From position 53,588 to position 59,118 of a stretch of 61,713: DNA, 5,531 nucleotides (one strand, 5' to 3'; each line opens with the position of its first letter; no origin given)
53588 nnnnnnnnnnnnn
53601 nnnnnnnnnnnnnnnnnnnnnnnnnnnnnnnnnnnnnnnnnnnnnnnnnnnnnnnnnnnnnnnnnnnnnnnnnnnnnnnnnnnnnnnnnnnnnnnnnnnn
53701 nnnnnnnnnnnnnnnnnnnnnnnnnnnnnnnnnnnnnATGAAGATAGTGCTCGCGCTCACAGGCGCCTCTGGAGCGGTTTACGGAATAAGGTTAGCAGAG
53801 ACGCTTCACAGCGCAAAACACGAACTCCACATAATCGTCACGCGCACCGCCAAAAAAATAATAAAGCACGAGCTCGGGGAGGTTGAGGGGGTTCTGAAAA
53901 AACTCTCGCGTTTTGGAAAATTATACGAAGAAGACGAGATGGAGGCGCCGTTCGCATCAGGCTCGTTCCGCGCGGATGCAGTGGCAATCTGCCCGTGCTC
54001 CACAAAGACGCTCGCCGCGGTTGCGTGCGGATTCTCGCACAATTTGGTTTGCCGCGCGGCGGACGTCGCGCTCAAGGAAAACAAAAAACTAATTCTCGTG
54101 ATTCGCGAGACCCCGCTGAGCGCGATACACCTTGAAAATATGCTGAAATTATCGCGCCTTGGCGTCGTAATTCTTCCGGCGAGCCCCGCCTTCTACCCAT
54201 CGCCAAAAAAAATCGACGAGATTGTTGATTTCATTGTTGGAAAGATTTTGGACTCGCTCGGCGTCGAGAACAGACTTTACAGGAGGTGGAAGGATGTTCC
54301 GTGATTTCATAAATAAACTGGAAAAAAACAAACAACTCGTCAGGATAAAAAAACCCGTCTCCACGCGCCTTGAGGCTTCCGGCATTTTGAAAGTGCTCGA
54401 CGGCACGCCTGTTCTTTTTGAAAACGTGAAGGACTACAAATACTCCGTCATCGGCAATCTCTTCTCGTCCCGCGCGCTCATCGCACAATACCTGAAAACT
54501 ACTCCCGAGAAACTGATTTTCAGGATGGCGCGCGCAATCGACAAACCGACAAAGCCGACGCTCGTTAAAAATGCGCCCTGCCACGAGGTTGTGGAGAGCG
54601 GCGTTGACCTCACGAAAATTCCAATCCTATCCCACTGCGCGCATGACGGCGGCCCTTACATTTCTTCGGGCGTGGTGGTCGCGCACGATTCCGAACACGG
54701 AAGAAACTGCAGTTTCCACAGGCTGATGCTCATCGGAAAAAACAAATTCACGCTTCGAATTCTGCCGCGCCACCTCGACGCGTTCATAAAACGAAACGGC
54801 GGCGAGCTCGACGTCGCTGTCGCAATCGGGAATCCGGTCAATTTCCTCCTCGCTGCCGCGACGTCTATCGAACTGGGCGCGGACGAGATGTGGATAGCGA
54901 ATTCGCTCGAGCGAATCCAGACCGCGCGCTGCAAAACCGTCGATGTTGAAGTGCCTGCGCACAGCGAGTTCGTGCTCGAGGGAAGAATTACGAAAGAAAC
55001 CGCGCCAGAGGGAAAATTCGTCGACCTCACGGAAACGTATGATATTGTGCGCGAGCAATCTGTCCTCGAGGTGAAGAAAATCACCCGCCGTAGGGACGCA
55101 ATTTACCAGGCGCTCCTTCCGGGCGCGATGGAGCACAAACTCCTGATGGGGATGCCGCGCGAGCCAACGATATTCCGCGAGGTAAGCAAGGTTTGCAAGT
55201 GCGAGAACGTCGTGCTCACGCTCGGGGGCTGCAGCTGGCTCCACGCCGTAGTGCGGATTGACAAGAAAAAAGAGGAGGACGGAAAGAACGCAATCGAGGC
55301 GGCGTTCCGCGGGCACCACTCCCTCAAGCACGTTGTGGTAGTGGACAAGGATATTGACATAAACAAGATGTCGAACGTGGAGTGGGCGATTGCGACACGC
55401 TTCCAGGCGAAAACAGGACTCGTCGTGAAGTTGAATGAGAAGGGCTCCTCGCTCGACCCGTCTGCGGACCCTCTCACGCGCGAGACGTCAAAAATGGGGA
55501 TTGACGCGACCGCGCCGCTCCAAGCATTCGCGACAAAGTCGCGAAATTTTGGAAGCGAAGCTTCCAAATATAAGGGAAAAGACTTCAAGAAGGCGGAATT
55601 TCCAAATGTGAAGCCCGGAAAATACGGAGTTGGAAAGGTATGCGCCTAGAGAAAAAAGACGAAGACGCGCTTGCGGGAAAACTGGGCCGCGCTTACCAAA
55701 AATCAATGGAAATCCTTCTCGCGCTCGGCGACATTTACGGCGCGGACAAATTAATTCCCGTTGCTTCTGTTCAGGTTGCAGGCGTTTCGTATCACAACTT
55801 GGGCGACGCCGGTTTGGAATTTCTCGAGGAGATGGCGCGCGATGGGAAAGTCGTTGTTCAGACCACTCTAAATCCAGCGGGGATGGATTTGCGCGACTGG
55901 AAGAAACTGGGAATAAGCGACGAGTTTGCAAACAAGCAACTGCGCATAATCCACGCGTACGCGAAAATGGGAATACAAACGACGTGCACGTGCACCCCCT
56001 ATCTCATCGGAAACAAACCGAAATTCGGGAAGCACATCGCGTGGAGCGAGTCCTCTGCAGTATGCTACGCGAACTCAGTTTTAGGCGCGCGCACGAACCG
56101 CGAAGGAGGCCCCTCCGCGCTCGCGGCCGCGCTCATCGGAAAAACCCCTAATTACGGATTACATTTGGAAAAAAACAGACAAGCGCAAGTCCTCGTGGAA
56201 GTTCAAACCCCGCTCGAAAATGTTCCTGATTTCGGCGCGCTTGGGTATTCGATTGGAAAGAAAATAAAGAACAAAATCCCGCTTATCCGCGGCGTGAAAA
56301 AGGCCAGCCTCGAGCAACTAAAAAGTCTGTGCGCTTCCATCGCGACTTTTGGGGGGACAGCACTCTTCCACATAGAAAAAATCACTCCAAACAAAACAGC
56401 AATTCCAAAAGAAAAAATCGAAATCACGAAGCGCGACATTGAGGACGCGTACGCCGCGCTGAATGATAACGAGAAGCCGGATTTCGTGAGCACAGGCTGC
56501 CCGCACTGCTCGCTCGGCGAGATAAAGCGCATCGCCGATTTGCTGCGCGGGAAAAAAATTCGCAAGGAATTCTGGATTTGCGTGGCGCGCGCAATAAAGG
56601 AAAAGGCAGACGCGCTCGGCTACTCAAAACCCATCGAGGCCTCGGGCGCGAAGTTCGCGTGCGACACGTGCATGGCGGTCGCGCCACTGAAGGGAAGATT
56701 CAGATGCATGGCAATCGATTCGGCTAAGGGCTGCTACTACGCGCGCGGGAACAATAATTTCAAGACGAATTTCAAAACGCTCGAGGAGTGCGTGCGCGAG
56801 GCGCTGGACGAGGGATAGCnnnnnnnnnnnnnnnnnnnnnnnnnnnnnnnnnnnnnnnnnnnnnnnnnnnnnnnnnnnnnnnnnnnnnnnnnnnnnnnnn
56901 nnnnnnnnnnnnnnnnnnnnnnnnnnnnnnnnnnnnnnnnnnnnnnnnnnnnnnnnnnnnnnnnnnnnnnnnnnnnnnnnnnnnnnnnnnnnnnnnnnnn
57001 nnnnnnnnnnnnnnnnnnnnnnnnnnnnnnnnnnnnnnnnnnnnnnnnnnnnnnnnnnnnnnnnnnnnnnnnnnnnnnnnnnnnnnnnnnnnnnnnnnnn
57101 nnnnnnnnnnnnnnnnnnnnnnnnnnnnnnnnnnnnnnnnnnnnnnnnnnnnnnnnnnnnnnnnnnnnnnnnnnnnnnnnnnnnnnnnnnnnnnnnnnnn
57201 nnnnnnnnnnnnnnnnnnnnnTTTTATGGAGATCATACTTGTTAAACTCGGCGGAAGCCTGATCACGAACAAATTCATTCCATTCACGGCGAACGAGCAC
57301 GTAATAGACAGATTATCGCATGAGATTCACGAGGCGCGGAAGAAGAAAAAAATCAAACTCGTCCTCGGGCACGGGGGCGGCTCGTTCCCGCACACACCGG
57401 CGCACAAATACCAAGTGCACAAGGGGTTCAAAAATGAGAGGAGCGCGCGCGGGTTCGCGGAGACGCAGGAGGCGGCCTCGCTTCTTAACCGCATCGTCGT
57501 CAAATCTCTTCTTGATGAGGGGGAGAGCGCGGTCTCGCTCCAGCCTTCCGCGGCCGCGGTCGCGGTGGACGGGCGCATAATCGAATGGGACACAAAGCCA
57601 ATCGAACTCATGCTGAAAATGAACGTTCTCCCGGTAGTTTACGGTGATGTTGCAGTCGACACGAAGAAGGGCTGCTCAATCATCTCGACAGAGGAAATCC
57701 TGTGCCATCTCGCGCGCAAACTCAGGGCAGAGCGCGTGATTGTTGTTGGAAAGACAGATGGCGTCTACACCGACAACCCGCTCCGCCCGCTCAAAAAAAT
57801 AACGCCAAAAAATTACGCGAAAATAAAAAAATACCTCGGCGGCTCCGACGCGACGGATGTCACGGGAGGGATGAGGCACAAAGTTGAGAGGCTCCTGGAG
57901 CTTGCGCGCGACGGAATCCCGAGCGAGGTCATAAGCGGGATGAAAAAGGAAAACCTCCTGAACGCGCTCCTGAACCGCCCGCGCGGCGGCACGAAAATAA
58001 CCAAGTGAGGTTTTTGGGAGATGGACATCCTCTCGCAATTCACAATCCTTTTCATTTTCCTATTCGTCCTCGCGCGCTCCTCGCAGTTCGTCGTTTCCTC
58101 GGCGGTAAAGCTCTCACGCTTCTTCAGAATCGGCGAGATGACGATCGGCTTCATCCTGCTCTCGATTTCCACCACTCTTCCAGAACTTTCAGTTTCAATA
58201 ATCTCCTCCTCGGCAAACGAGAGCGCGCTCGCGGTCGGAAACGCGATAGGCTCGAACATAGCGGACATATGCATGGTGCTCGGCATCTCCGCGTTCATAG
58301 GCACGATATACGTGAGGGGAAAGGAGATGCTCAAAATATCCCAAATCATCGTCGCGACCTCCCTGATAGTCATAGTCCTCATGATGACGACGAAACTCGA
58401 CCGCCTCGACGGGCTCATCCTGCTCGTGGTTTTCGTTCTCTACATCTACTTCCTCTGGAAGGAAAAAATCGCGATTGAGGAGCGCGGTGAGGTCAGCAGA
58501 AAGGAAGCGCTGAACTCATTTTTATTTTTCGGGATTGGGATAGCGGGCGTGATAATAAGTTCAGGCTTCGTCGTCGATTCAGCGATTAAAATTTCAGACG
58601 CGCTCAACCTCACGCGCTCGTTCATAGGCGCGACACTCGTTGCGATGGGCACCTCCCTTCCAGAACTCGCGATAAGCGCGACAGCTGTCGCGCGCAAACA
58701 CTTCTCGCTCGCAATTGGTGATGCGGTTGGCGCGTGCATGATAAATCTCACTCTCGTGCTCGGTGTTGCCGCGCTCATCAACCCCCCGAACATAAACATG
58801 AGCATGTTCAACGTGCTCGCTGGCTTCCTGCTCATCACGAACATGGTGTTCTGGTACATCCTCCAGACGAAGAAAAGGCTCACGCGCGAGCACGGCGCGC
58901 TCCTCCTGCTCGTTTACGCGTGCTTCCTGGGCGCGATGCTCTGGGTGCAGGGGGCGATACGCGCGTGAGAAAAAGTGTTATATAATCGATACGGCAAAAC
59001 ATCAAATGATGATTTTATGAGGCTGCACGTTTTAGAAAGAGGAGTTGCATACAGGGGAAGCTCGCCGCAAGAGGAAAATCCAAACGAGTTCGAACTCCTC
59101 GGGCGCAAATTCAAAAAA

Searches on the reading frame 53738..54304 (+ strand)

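Call 68: search_protein_families(library=pfam, max_evalue=0.001, proteins=[window:53738-54304:+])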
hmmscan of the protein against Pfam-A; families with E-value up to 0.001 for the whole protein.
window:53738-54304:+ (188 aa): 1 family
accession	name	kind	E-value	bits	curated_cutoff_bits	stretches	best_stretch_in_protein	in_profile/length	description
PF02441.25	Flavoprotein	-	4.5e-46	156.8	22.7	1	1-174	1-162/162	Flavoprotein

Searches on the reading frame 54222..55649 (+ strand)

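Call 28: search_protein_families(library=pfam, max_evalue=0.001, proteins=[window:54222-55649:+])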
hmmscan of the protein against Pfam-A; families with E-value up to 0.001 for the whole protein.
window:54222-55649:+ (475 aa): 3 families
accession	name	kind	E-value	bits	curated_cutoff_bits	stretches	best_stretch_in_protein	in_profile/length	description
PF01977.22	UbiD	-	7.7e-55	185.7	23.3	1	116-301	6-204/206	3-octaprenyl-4-hydroxybenzoate carboxy-lyase Rift-related domain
PF20696.2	UbiD_C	-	3e-28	98.8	24.2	1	307-429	2-127/127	3-octaprenyl-4-hydroxybenzoate carboxy-lyase C-terminal domain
PF20695.2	UbiD_N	-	5.5e-18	65.3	24.3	1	30-105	1-77/78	3-octaprenyl-4-hydroxybenzoate carboxy-lyase N-terminal domain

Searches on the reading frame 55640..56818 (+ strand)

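Call 68: search_protein_families(library=pfam, max_evalue=0.001, proteins=[window:55640-56818:+])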
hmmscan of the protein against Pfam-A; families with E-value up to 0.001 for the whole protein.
window:55640-56818:+ (392 aa): 1 family
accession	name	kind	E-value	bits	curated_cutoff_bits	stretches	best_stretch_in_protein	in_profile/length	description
PF04412.18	AcnX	-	1.4e-155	518.4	31.5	1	1-386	1-400/400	Aconitase X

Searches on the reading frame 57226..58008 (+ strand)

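Call 68: search_protein_families(library=pfam, max_evalue=0.001, proteins=[window:57226-58008:+])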
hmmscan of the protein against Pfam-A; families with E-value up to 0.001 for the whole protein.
window:57226-58008:+ (260 aa): 1 family
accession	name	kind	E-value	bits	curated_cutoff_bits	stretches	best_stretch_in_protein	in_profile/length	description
PF00696.33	AA_kinase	-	5.4e-40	138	24.9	1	3-236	2-233/234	Amino acid kinase family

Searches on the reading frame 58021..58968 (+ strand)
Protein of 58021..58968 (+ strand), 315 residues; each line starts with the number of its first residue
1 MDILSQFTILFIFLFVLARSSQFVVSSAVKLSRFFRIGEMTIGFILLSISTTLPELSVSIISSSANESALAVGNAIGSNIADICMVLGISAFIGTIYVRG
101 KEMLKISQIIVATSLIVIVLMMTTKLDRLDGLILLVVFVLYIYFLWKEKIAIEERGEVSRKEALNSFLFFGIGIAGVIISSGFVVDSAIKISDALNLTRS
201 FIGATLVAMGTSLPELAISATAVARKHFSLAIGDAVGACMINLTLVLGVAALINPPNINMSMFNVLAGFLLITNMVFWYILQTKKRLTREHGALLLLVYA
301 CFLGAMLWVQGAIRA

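Call 68: search_protein_families(library=pfam, max_evalue=0.001, proteins=[window:58021-58968:+])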
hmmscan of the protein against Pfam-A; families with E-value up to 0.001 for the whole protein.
window:58021-58968:+ (315 aa): 1 family
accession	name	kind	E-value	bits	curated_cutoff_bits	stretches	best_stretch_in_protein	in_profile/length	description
PF01699.29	Na_Ca_ex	-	2.4e-54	183.8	24.9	2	166-307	2-150/151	Sodium/calcium exchanger protein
